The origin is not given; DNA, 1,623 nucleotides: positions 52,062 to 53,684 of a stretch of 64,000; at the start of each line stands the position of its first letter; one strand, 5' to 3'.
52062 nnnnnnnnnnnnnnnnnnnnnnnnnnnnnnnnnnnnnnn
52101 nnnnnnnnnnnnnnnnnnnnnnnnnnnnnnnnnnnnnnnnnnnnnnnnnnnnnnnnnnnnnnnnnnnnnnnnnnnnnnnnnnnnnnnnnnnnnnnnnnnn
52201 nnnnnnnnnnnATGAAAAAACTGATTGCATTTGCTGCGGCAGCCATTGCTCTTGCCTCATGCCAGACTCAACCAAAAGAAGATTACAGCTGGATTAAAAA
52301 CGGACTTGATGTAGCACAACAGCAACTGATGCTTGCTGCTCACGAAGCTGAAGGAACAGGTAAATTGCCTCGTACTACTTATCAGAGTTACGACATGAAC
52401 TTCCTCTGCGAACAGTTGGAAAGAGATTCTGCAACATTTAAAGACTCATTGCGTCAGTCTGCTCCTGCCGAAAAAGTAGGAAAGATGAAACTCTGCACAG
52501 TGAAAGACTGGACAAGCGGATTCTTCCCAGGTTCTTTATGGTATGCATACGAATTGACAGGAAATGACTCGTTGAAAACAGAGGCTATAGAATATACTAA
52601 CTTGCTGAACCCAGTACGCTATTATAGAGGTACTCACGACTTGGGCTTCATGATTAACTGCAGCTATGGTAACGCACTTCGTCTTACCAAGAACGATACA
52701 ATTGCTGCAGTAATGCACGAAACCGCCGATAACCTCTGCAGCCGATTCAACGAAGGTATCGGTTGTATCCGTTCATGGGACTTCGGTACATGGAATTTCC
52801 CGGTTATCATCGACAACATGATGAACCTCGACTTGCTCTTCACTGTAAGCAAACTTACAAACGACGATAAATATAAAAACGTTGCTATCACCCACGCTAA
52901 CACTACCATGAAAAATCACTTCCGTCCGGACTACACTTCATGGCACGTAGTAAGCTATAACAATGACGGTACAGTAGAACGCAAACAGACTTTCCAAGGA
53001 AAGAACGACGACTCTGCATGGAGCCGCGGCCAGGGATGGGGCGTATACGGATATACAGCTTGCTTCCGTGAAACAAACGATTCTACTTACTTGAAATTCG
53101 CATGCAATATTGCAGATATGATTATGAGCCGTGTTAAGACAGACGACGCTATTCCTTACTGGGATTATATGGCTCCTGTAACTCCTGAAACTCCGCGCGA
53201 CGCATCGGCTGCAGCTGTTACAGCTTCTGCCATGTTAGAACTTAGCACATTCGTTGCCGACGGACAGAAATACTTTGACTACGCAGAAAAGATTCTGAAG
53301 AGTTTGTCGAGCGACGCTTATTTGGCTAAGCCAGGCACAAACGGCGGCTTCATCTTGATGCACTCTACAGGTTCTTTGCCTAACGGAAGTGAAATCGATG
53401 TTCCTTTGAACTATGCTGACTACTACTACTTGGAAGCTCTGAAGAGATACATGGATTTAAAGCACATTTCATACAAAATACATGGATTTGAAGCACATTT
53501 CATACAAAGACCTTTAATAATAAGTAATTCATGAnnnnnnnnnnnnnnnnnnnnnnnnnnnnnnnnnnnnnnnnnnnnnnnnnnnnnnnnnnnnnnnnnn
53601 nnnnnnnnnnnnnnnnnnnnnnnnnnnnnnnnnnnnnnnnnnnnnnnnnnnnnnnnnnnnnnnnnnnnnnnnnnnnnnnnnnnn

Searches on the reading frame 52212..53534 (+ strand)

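Call 8: search_protein_families(library=pfam, proteins=[window:52212-53534:+])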
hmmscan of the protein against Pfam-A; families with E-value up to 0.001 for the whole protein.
window:52212-53534:+ (440 aa): 3 families
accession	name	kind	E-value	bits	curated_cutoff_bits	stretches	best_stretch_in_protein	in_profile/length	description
PF16386.10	DUF4995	-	1.7e-38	130.9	28.4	1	2-71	4-73/73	Domain of unknown function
PF07470.19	Glyco_hydro_88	-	1.4e-09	37.8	26.6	1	85-370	14-301/352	Glycosyl Hydrolase Family 88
PF01532.26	Glyco_hydro_47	-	5.4e-06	26.1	22.9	1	287-415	95-227/455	Glycosyl hydrolase family 47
